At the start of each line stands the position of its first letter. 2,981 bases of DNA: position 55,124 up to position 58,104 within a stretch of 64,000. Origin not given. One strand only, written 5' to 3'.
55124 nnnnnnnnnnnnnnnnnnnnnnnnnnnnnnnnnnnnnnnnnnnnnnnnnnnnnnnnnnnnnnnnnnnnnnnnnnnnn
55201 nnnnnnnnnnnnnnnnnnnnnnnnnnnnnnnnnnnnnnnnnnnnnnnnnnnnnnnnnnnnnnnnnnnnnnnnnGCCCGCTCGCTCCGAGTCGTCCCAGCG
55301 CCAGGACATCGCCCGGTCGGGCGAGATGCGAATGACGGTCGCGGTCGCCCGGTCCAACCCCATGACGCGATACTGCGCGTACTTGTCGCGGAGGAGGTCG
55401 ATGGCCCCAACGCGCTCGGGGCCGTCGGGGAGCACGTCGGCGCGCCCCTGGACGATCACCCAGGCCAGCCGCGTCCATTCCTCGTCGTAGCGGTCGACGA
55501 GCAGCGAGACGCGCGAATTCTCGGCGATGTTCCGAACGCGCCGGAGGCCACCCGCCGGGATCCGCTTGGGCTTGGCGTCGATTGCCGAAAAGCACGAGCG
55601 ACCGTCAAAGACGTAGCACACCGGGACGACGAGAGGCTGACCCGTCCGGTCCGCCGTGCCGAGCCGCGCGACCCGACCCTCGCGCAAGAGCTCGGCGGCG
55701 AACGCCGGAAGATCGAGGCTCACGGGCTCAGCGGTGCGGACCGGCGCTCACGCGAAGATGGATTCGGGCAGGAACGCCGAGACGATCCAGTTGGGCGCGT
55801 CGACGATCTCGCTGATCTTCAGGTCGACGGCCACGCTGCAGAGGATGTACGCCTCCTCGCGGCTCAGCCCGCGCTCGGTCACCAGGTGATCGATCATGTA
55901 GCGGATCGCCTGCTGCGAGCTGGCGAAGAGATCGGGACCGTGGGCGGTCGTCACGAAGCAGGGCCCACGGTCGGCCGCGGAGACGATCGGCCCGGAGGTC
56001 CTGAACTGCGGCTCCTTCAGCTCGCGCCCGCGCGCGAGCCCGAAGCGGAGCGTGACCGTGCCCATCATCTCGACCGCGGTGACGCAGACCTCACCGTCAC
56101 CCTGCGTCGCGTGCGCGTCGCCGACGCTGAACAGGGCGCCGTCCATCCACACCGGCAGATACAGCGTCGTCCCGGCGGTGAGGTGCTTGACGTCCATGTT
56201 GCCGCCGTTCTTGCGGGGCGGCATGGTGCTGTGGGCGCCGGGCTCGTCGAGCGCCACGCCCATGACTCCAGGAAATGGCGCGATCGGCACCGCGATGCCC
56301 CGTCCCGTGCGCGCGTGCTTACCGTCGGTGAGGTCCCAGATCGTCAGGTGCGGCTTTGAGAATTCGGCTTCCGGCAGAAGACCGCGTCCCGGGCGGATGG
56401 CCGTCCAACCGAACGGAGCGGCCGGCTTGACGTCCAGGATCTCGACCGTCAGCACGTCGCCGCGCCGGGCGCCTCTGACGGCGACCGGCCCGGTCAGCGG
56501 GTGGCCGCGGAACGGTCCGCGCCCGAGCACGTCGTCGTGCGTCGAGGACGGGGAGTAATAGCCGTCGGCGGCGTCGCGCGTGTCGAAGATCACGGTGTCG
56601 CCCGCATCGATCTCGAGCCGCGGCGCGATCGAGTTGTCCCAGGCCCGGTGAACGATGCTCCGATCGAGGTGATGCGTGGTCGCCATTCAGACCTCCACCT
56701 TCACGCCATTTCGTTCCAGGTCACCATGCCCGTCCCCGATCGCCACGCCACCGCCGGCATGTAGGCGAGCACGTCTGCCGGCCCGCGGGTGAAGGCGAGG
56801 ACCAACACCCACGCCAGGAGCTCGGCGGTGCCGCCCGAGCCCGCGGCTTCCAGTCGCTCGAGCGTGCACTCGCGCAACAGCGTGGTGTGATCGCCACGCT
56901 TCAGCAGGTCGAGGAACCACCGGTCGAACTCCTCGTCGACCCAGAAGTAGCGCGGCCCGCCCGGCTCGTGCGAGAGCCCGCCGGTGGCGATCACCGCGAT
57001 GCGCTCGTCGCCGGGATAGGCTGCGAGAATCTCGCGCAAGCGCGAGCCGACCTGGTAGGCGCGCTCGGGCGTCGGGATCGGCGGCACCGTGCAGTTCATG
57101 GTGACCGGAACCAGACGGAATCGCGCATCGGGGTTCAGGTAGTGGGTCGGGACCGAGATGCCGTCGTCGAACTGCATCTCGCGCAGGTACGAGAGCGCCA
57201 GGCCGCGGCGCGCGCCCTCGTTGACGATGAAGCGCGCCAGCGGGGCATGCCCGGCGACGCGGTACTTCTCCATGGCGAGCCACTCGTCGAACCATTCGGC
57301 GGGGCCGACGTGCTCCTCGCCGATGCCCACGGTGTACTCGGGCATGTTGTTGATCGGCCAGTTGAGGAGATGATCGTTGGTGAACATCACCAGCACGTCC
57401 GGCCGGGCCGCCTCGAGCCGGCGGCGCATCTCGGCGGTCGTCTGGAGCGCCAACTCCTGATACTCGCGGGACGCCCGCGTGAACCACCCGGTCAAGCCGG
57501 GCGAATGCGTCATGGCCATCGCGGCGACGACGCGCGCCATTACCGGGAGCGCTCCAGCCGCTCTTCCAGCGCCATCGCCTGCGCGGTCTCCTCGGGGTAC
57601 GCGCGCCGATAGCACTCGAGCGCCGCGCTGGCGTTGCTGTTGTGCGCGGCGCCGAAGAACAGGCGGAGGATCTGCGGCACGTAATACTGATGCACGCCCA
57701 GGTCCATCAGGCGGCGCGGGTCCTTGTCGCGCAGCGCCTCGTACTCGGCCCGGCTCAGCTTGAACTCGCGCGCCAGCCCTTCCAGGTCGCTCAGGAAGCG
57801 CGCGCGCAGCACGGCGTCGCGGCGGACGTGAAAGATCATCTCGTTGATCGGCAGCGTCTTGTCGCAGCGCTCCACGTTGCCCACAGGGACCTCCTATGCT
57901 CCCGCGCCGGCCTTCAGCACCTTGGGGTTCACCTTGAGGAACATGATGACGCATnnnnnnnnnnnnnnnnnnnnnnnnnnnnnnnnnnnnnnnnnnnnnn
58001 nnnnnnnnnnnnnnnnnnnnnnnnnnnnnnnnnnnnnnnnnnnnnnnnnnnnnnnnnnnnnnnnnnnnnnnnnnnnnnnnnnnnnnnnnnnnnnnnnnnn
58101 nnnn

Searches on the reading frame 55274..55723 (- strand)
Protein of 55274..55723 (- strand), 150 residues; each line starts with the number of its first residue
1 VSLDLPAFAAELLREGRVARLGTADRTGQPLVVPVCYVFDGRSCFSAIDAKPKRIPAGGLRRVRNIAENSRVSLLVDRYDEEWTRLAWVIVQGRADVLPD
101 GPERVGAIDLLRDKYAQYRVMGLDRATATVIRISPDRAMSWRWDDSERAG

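Call 40: search_protein_families(library=pfam, proteins=[window:55274-55723:-], max_evalue=0.001)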
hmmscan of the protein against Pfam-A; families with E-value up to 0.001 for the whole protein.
window:55274-55723:- (150 aa): 2 families
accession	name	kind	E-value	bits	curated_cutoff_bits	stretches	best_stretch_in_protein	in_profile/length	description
PF01243.27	PNPOx_N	-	3.5e-13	50.4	28.1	1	9-138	5-116/120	Pyridoxamine 5'-phosphate oxidase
PF12900.13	Pyridox_ox_2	-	1.9e-10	41.3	27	1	10-137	6-135/140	Pyridoxamine 5'-phosphate oxidase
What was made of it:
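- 53502..55274 (+): 590-aa protein specific to Rokubacteria. It has a NucS-like N-domain, a disordered Pro/Glu-rich linker, two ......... motifs and a C-domain of unknown fold. It is monocistronic, because the next gene (55271-55723) is convergent. Neighbouring gene in call 40.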

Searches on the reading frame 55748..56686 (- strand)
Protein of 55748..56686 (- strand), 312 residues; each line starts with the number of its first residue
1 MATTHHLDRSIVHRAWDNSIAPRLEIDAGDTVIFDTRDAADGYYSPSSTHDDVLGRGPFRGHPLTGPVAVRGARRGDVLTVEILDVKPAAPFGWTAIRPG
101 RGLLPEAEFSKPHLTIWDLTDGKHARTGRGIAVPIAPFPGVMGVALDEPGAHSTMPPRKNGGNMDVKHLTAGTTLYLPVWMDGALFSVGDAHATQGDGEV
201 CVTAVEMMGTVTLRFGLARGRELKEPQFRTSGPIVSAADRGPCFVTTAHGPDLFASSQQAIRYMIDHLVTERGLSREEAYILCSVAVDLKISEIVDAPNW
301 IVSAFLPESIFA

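Call 9: search_protein_families(library=pfam, proteins=[window:55748-56686:-], max_evalue=0.01)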
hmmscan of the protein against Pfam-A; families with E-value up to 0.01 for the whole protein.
window:55748-56686:- (312 aa): 1 family
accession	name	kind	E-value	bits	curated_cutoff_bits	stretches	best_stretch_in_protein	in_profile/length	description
PF03069.20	FmdA_AmdA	-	8.3e-63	213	27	2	151-311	200-371/373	Acetamidase/Formamidase family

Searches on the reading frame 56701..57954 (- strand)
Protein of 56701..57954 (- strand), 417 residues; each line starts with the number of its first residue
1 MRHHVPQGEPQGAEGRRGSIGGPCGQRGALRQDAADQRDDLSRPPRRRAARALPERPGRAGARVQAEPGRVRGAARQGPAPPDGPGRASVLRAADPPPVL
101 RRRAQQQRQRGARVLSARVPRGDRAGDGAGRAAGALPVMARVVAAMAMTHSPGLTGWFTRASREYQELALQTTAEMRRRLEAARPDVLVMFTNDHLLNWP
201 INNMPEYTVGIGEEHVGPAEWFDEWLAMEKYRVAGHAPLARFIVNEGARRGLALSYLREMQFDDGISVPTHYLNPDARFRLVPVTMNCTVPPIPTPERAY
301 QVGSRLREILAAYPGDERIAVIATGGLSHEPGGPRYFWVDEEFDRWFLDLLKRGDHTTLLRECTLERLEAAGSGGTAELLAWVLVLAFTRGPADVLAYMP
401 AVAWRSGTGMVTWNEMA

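Call 9: search_protein_families(library=pfam, proteins=[window:56701-57954:-], max_evalue=0.01)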
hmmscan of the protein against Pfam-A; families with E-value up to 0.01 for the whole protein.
window:56701-57954:- (417 aa): 1 family
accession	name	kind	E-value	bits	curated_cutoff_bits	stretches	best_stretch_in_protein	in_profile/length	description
PF02900.23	LigB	-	5.3e-33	114.7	26.3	1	145-391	2-246/269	Catalytic LigB subunit of aromatic ring-opening dioxygenase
